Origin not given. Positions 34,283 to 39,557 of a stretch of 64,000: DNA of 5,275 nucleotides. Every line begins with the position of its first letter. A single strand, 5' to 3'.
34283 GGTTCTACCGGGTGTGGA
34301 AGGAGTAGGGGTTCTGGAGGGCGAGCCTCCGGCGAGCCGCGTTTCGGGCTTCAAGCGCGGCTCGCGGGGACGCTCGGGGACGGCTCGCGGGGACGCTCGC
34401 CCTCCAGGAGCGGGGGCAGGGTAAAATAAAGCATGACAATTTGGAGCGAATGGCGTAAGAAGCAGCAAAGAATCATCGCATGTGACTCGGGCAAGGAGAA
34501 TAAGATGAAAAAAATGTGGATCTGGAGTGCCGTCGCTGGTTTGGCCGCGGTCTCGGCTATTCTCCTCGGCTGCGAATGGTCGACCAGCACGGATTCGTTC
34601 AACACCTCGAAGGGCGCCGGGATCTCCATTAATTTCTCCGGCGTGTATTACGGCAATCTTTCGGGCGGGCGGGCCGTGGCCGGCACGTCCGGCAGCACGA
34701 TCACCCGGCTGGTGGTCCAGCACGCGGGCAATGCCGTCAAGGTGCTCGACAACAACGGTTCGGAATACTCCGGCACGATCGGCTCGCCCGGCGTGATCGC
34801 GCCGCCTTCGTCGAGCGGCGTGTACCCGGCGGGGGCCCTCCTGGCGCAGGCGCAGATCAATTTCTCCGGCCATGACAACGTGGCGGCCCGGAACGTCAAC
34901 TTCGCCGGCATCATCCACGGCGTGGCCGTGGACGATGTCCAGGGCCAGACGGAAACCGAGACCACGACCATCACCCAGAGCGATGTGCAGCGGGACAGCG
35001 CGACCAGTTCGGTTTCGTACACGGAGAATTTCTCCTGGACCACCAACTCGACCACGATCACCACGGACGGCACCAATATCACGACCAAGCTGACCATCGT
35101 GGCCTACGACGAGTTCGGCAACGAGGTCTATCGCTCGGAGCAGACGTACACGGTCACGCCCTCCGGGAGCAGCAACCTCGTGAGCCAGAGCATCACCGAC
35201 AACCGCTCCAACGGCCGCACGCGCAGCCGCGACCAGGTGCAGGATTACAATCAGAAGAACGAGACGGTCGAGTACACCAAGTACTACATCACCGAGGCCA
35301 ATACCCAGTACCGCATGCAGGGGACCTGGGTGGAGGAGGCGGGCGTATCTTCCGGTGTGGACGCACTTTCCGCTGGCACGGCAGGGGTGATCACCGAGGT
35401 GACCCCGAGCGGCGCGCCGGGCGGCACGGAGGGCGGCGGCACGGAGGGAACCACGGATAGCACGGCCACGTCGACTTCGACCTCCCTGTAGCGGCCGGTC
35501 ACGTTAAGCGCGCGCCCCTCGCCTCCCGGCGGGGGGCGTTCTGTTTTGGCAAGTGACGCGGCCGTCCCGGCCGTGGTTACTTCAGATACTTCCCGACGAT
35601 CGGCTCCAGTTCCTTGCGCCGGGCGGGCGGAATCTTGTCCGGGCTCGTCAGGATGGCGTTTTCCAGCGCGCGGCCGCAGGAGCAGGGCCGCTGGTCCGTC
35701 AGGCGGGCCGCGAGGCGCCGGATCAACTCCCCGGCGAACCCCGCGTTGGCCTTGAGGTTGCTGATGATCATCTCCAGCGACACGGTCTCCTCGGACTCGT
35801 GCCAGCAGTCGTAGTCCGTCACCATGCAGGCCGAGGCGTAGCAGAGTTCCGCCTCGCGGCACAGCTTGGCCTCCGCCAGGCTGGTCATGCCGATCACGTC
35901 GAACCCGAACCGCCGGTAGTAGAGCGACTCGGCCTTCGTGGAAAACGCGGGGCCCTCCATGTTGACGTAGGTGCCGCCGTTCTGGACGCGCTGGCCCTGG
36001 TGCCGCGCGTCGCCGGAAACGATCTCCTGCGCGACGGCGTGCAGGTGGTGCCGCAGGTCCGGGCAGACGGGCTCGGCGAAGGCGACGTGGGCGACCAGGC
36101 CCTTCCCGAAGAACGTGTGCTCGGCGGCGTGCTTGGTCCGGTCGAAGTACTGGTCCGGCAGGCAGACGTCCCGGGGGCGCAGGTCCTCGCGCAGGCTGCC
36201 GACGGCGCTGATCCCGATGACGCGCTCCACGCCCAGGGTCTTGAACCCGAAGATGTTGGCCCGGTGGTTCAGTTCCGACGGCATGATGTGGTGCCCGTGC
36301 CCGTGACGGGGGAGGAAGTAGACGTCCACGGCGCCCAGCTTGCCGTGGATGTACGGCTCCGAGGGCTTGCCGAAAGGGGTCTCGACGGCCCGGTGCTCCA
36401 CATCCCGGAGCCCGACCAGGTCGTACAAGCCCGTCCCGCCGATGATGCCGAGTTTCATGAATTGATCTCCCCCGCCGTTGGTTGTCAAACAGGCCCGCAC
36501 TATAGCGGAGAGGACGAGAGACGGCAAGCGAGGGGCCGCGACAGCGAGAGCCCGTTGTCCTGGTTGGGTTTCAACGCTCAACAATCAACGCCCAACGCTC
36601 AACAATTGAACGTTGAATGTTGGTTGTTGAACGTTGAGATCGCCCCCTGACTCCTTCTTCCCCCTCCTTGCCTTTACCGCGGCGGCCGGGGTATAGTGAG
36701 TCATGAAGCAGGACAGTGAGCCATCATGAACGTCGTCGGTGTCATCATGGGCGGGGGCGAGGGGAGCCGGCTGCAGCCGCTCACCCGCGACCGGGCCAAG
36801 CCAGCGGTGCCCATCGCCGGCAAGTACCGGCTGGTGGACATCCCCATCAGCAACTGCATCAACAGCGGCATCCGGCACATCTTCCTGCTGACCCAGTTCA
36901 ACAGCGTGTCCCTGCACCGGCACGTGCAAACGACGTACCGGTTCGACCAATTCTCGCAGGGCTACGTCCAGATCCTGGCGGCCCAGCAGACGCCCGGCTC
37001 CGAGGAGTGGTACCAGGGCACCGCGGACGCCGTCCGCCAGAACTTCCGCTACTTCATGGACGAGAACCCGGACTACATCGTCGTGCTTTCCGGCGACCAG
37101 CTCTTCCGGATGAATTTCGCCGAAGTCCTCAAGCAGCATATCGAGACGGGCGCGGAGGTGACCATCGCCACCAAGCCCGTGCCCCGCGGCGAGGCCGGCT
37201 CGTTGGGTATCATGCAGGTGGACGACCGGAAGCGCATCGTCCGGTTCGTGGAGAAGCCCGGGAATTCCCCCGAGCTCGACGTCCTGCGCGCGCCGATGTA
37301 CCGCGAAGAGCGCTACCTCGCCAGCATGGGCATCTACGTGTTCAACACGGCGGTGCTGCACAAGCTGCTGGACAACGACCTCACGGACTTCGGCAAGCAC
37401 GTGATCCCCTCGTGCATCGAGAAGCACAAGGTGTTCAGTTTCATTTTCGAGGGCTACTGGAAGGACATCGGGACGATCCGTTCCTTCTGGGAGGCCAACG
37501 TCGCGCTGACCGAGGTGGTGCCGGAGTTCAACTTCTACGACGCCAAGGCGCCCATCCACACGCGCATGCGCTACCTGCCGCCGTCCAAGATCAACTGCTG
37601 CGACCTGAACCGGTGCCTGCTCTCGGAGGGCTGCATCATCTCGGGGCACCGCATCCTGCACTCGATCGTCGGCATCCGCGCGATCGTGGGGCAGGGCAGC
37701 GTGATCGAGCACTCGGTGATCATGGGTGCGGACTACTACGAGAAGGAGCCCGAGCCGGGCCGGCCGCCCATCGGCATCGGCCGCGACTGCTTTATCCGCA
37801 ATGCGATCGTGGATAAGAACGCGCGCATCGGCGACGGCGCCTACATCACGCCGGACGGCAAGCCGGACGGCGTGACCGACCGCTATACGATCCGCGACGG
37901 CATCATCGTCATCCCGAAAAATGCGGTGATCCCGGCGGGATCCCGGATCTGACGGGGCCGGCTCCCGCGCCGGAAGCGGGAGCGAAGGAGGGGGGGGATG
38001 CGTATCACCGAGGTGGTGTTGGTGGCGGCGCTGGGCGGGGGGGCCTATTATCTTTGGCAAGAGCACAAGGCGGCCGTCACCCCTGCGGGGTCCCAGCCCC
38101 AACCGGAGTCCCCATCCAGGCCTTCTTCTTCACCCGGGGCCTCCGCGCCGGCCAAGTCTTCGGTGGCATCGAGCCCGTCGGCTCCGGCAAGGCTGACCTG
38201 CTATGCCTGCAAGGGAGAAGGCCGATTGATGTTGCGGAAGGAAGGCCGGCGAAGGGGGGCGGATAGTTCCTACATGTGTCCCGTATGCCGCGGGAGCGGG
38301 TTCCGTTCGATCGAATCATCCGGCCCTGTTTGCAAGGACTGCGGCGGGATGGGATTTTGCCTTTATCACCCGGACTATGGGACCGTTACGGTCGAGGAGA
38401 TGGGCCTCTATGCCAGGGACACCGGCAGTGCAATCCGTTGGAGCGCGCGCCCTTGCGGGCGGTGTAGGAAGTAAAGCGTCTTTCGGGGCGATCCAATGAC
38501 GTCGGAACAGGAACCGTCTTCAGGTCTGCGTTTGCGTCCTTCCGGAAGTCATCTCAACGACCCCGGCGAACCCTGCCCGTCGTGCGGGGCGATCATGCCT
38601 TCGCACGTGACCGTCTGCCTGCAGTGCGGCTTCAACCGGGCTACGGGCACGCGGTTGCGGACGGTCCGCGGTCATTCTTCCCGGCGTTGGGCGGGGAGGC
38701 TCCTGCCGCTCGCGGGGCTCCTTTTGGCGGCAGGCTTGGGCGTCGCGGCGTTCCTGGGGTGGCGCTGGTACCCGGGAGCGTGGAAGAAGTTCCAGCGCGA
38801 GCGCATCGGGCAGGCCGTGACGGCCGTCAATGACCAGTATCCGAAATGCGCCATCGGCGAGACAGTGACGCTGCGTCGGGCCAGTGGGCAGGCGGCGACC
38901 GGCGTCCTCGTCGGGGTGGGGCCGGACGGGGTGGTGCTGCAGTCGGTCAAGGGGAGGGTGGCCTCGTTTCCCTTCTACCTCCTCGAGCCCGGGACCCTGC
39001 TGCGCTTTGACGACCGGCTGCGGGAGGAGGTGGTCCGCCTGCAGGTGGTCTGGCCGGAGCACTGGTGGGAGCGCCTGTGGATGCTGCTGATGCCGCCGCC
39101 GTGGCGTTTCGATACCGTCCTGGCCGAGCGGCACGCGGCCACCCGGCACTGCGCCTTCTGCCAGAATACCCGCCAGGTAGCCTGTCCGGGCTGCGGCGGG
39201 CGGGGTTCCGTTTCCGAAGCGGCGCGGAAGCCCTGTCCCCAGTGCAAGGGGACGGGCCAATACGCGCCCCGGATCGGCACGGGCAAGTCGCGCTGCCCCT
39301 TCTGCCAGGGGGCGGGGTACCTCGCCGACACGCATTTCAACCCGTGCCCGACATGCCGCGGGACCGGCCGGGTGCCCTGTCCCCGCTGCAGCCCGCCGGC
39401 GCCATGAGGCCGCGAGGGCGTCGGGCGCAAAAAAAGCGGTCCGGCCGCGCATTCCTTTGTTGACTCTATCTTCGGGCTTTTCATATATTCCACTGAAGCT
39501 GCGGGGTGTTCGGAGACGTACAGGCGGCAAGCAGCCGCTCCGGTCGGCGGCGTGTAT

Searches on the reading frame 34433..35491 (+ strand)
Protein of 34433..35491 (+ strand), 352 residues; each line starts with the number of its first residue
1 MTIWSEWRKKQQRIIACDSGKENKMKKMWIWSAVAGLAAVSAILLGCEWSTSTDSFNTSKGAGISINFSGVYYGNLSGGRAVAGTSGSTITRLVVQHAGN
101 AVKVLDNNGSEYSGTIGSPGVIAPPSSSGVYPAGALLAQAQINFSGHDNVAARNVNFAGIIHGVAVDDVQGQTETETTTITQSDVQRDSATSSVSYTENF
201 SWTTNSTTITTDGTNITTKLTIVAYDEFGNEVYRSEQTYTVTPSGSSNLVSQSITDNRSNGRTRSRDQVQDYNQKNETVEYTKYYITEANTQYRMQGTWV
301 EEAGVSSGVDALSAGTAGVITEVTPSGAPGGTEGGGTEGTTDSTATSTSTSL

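Call 9: search_protein_families(library=pfam, proteins=[window:34433-35491:+], max_evalue=0.01)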
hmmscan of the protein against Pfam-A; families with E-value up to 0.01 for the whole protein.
window:34433-35491:+ (352 aa): 0 families

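Call 39: search_protein_families(library=pfam, proteins=[window:34433-35491:+], max_evalue=1)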
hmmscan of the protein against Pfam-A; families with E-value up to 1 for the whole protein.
window:34433-35491:+ (352 aa): 4 families
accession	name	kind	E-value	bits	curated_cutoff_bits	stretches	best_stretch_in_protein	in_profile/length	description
PF01458.23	SUFBD_core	-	0.061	13.2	27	1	179-275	68-164/232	SUF system FeS cluster assembly, SufBD core domain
PF08845.15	SymE_toxin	-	0.063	13.8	29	1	275-308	2-38/54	Toxin SymE, type I toxin-antitoxin system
PF12766.13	Pyridox_oxase_2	-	0.2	12.7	26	1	249-299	54-96/100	Pyridoxamine 5'-phosphate oxidase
PF23616.1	Ig_GEX2_N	-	0.36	11.4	27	1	200-254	5-56/105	GEX2 N-terminal Ig-like domain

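Call 52: find_homologous_proteins(query=window:34505-35488:+, max_evalue=0.001)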
Query window:34505-35488:+ (328 aa): 47 proteins with E <= 0.001 among 8000 candidates.
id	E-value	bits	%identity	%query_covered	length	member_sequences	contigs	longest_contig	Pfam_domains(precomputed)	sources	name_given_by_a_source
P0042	2.1e-203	692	100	100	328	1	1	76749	-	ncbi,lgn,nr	ncbi:MAG: hypothetical protein KA248_07440 [Kiritimatiellae bacterium]|nr:hypothetical protein [Kiri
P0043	7.0e-163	559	84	93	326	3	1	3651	-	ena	-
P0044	6.0e-150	517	78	98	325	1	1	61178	-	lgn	-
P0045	7.7e-101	355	58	97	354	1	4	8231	-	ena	-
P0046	2.9e-97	344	59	93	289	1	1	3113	-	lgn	-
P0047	1.1e-87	312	57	90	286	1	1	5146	-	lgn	-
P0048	1.1e-87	312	57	91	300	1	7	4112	-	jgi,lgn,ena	-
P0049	3.6e-73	265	50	88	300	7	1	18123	-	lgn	-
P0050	1.7e-70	256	47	90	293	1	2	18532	-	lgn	-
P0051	1.7e-68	249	47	89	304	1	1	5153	-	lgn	-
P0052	3.3e-67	245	51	89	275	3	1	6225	-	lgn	-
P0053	3.3e-65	238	46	90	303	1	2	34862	-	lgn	-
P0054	9.3e-63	230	46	90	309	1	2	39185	-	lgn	-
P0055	1.4e-60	223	43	90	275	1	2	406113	-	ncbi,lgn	-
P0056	2.8e-60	222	46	89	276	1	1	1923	-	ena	-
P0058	8.4e-60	221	45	87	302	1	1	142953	-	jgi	-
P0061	3.2e-57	212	44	90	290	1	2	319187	-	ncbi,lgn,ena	-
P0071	3.3e-53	199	44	91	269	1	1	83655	-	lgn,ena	-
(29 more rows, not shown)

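Call 53: find_encoding_contigs(protein=P0061, flank=10000, max_places=1)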
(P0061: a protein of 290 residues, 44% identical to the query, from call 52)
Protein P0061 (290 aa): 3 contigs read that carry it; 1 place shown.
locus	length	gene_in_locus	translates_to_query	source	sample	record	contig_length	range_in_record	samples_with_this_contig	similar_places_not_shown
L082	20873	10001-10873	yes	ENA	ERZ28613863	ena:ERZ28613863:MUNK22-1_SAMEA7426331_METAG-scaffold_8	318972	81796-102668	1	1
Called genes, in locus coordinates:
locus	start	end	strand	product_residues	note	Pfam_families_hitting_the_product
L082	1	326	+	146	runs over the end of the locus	-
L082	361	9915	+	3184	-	PF13620:CarboxypepD_reg (faint), PF22904:NOMO1-like_2nd (faint), PF18884:TSP3_bac (faint), PF20773:InhA-like_MAM (weak), PF08308:PEGA (weak), PF13415:Beta-prop_FBX42, PF24681:Kelch_KLHDC2_KLHL20_DRC7, PF24981:Beta-prop_ATRN-LZTR1, +2 more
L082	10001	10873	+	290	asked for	-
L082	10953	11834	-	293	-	PF01048:PNP_UDP_1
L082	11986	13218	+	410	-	PF00483:NTP_transferase, PF25247:LbH_GLGC, PF24894:Hexapep_GlmU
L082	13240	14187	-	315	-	PF03279:Lip_A_acyltrans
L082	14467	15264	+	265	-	PF01694:Rhomboid, PF20216:DUF6576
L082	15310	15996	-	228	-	PF14622:Ribonucleas_3_3, PF00636:Ribonuclease_3, PF00035:dsrm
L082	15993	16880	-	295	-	PF02899:Phage_int_SAM_1, PF13495:Phage_int_SAM_4, PF00589:Phage_integrase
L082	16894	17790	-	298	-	PF01259:SAICAR_synt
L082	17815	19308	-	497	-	PF02789:Peptidase_M17_N, PF00883:Peptidase_M17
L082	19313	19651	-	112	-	PF00403:HMA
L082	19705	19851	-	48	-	-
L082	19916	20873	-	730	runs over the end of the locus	PF22422:MGH1-like_GH (faint), PF24575:TPR_Slam (faint), PF07719:TPR_2 (faint), PF13424:TPR_12 (faint), PF13428:TPR_14 (faint), PF14559:TPR_19 (weak), PF13432:TPR_16 (weak)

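Call 54: find_encoding_contigs(protein=P0058, flank=10000, max_places=1)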
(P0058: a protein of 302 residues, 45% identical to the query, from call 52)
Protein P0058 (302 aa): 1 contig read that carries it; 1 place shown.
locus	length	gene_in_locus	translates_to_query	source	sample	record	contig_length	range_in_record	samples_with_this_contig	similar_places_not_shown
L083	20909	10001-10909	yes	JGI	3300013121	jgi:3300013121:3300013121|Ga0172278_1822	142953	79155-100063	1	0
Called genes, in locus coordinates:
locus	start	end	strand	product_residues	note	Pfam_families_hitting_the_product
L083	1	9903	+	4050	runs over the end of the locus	PF00082:Peptidase_S8, PF01344:Kelch_1 (faint), PF07646:Kelch_2 (faint), PF18884:TSP3_bac (weak), PF13620:CarboxypepD_reg (weak), PF24981:Beta-prop_ATRN-LZTR1 (faint), PF13415:Beta-prop_FBX42, PF24681:Kelch_KLHDC2_KLHL20_DRC7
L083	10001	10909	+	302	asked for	-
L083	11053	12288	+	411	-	PF00483:NTP_transferase, PF12804:NTP_transf_3 (weak), PF24894:Hexapep_GlmU (faint), PF25247:LbH_GLGC, PF25084:LbH_EIF2B (faint), PF25087:GMPPB_C (faint)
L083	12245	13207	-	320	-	PF03279:Lip_A_acyltrans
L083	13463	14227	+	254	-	PF01694:Rhomboid, PF20216:DUF6576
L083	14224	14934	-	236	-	PF01182:Glucosamine_iso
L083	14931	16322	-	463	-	PF02233:PNTB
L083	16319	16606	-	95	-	PF12769:PNTB_4TM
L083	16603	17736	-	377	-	PF05222:AlaDh_PNT_N, PF02826:2-Hacid_dh_C (faint), PF01262:AlaDh_PNT_C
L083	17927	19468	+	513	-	PF00479:G6PD_N, PF02781:G6PD_C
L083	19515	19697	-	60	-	PF00301:Rubredoxin, PF21349:RUBY_RBDX (faint)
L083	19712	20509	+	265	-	PF01048:PNP_UDP_1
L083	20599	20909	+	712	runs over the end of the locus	PF21582:CBM30 (weak), PF10091:Glycoamylase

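Call 55: find_encoding_contigs(protein=P0071, flank=10000, max_places=1)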
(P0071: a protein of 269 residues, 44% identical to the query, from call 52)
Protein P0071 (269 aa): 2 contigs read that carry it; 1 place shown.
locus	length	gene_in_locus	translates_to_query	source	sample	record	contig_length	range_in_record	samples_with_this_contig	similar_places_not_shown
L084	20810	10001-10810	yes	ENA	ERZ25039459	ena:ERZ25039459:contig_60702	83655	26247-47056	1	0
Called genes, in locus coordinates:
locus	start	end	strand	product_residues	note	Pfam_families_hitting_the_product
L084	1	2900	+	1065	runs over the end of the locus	PF18884:TSP3_bac (weak)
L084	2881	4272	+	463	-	PF13620:CarboxypepD_reg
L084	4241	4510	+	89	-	-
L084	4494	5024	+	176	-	-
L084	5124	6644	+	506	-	PF18884:TSP3_bac (faint)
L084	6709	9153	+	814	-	PF01344:Kelch_1 (faint), PF13415:Beta-prop_FBX42, PF24681:Kelch_KLHDC2_KLHL20_DRC7, PF24981:Beta-prop_ATRN-LZTR1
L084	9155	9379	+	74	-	-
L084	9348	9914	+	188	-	-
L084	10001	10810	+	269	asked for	-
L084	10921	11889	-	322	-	PF01048:PNP_UDP_1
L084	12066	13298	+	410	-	PF00483:NTP_transferase, PF25247:LbH_GLGC, PF24894:Hexapep_GlmU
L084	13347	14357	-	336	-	PF03279:Lip_A_acyltrans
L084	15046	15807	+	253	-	PF01694:Rhomboid, PF20216:DUF6576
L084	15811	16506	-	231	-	PF14622:Ribonucleas_3_3, PF00636:Ribonuclease_3, PF00035:dsrm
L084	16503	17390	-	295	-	PF02899:Phage_int_SAM_1, PF13495:Phage_int_SAM_4, PF00589:Phage_integrase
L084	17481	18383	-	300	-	PF01259:SAICAR_synt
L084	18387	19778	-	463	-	PF02789:Peptidase_M17_N, PF00883:Peptidase_M17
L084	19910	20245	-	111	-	PF00403:HMA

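Call 84: search_solved_structures(query=A6, max_evalue=1)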
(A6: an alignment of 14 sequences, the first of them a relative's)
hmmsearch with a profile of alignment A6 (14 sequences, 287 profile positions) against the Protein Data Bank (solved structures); distinct sequences matched with E-value up to 1: 0.

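Call 85: search_protein_families(library=ncbifam, proteins=[window:34505-35488:+], max_evalue=0.01)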
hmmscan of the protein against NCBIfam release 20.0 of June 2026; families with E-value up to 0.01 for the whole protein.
window:34505-35488:+ (328 aa): 0 families

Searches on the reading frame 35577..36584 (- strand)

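Call 48: search_protein_families(library=pfam, proteins=[window:35577-36584:-], max_evalue=0.001)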
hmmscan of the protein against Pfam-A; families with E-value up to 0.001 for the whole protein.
window:35577-36584:- (335 aa): 1 family
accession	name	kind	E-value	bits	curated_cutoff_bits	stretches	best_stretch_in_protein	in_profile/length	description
PF01048.26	PNP_UDP_1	-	2.5e-40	138.8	25.1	1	44-291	1-231/233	Phosphorylase superfamily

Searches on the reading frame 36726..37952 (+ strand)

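Call 9: search_protein_families(library=pfam, proteins=[window:36726-37952:+], max_evalue=0.01)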
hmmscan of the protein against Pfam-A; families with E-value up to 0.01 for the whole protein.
window:36726-37952:+ (408 aa): 6 families
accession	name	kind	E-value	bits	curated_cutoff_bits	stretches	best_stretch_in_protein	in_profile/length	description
PF00483.29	NTP_transferase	-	3.7e-64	217.1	21.2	1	5-262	2-243/245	Nucleotidyl transferase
PF25247.1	LbH_GLGC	-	1.2e-42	145.5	27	1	282-405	1-133/135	GLGC left-handed parallel beta-helix domain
PF24894.1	Hexapep_GlmU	-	1.2e-11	45.1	23.3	1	295-396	17-104/104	GlmU-like, C-terminal hexapeptide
PF12804.13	NTP_transf_3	-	0.00012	22.8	27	1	5-156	1-129/160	MobA-like NTP transferase domain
PF25084.1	LbH_EIF2B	-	0.00025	21.5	54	0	299-333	24-59/105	EIF2B subunit epsilon LbH domain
PF07959.18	Fucose_pyrophosphorylase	-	0.0023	17.4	34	0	306-369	283-336/418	Fucose pyrophosphorylase domain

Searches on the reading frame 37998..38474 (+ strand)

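Call 39: search_protein_families(library=pfam, proteins=[window:37998-38474:+], max_evalue=1)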
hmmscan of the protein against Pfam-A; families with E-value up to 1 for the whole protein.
window:37998-38474:+ (158 aa): 2 families
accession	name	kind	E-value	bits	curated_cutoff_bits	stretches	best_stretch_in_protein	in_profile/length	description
PF00684.25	DnaJ_CXXCXGXG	-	3.5e-05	24.4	32.7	2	66-119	16-65/65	DnaJ central domain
PF15777.11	Anti-TRAP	-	0.14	12.6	32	0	93-122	12-43/59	Tryptophan RNA-binding attenuator protein inhibitory protein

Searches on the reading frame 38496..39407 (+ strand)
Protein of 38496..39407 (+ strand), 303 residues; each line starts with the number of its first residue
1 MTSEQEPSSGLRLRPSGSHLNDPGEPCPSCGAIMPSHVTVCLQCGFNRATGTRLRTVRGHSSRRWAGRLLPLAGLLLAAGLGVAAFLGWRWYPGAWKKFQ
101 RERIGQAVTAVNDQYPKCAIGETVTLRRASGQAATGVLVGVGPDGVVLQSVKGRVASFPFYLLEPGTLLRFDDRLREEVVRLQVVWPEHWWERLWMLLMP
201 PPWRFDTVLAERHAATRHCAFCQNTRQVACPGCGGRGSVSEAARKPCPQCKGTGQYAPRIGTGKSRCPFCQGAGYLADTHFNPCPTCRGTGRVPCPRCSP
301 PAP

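Call 39: search_protein_families(library=pfam, proteins=[window:38496-39407:+], max_evalue=1)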
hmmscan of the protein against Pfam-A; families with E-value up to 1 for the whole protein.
window:38496-39407:+ (303 aa): 4 families
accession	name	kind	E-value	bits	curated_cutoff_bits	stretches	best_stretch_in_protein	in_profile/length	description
PF00684.25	DnaJ_CXXCXGXG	-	9.4e-07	29.4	32.7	2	230-291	1-65/65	DnaJ central domain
PF15777.11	Anti-TRAP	-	0.0011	19.4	32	1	245-276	11-42/59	Tryptophan RNA-binding attenuator protein inhibitory protein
PF12773.13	DZR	-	0.016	15.8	27.3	1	24-45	24-45/45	Double zinc ribbon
PF13240.11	Zn_Ribbon_1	-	0.019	15.2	25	1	27-46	2-21/23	zinc-ribbon domain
